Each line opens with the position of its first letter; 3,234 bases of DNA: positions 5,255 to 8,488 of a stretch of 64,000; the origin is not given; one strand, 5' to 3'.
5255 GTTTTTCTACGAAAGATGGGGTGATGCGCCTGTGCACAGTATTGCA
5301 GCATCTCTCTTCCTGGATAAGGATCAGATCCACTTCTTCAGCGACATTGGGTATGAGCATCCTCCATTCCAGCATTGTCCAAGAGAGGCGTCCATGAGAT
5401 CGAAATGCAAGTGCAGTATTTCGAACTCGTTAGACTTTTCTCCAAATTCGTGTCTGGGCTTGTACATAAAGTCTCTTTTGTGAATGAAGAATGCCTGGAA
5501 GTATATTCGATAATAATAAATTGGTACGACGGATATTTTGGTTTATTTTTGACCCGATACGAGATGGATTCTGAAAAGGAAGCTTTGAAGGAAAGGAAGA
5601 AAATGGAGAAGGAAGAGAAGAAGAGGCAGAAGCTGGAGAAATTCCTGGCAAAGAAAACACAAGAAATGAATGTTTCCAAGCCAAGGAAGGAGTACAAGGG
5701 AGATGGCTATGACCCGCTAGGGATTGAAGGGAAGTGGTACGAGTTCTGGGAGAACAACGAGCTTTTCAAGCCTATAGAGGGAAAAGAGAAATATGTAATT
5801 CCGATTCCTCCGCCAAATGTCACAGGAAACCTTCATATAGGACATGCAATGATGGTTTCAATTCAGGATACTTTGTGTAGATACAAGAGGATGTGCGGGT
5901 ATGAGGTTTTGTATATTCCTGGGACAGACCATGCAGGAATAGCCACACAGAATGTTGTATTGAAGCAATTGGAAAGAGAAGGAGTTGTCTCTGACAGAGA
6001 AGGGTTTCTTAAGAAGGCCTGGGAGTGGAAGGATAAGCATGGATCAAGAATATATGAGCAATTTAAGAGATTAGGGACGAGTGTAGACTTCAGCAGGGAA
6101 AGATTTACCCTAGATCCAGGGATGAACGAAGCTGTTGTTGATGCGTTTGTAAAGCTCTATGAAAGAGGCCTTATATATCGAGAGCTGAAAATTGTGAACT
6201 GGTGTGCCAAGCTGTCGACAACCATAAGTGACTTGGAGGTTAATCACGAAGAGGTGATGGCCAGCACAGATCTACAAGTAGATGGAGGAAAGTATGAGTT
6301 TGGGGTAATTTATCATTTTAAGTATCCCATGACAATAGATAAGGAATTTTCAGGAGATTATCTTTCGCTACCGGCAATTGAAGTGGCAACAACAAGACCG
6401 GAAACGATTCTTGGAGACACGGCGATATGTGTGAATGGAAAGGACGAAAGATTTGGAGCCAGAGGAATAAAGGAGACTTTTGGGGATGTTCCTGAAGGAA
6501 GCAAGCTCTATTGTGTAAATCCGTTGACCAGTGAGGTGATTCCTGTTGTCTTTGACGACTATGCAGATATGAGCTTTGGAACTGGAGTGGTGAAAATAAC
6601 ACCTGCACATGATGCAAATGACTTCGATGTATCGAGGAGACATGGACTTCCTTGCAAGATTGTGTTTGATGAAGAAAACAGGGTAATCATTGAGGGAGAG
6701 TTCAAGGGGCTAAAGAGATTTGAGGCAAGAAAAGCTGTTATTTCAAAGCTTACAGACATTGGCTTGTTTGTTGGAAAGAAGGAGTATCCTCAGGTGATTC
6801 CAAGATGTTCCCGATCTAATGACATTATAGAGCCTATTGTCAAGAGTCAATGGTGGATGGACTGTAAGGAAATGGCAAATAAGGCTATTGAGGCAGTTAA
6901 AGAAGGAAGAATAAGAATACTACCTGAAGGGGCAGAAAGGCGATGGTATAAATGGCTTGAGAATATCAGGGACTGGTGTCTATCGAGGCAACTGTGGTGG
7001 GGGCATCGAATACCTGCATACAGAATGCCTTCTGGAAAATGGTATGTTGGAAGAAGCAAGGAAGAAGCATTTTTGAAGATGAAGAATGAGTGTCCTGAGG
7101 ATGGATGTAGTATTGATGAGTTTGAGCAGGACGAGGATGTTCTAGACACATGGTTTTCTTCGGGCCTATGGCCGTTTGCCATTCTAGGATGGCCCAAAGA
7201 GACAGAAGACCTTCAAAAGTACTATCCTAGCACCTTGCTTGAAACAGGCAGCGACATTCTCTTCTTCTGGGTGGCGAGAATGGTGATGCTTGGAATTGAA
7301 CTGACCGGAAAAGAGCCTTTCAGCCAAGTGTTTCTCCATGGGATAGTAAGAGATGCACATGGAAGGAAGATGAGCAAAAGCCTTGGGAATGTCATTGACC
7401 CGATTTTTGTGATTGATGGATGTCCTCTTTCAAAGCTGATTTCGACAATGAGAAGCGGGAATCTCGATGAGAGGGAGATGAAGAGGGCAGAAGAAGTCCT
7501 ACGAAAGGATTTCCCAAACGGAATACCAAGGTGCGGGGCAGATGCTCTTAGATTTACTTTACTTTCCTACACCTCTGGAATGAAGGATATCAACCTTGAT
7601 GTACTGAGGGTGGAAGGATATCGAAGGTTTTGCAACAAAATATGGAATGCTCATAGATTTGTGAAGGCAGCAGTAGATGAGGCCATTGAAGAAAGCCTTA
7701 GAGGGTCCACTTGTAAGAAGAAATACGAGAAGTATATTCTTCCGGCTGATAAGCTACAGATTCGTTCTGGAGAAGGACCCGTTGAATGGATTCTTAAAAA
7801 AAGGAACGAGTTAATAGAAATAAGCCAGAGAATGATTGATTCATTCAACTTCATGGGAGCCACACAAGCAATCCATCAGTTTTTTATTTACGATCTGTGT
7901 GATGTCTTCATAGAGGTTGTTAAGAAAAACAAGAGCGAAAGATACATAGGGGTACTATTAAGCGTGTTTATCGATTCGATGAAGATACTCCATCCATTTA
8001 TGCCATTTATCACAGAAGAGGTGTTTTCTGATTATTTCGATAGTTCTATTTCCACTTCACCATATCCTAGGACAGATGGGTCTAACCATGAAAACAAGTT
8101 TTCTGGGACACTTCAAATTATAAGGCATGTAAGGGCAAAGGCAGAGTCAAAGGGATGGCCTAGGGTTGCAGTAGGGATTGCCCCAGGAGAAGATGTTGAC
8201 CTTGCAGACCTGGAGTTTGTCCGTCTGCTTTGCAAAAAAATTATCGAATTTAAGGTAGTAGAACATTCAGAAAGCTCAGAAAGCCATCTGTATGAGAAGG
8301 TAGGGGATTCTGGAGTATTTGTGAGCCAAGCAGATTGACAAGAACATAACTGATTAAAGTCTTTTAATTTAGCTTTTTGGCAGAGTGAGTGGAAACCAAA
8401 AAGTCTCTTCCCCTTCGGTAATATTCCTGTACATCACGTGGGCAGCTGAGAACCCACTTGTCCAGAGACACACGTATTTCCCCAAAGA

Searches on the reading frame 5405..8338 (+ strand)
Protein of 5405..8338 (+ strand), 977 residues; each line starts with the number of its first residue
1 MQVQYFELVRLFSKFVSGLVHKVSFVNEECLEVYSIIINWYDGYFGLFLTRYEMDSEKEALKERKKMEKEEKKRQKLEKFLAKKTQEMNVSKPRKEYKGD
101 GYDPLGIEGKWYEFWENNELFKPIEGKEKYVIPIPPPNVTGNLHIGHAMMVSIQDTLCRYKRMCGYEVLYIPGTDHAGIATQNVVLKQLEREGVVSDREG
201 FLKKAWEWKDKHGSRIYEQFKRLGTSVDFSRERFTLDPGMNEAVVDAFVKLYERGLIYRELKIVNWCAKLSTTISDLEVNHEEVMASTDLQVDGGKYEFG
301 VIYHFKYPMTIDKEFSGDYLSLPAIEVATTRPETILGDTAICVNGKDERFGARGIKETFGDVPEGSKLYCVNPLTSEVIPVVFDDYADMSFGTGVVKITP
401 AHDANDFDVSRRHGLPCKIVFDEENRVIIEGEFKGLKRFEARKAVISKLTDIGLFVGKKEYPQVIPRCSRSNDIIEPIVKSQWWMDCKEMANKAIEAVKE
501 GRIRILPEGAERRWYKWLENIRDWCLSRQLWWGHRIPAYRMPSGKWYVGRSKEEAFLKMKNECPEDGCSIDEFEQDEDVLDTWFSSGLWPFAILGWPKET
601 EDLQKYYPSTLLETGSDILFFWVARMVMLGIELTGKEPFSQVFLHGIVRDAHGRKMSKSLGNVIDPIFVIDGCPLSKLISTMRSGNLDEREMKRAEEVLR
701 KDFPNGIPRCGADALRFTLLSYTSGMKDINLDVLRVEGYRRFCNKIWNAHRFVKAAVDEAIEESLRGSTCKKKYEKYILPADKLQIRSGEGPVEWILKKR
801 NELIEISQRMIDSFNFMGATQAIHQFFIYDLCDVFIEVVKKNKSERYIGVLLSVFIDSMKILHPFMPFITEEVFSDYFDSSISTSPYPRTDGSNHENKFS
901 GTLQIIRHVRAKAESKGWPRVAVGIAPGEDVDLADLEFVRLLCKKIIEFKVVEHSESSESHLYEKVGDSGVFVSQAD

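Call 54: search_protein_families(library=pfam, proteins=[window:5405-8338:+], max_evalue=0.0001)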
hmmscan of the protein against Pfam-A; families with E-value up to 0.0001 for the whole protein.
window:5405-8338:+ (977 aa): 4 families
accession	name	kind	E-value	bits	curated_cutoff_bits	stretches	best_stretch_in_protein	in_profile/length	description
PF00133.28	tRNA-synt_1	-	4.1e-137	457.8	22.7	1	110-732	1-414/414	tRNA synthetases class I (I, L, M and V)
PF08264.19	Anticodon_1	-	5.6e-22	78.7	25.1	1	794-914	2-137/148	Anticodon-binding domain of tRNA ligase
PF09334.17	tRNA-synt_1g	-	3e-16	59.6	20.1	1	134-280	5-136/391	tRNA synthetases class I (M)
PF13603.12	tRNA-synt_1_2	-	1.3e-10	41.5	25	1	367-425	86-144/185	Leucyl-tRNA synthetase, editing domain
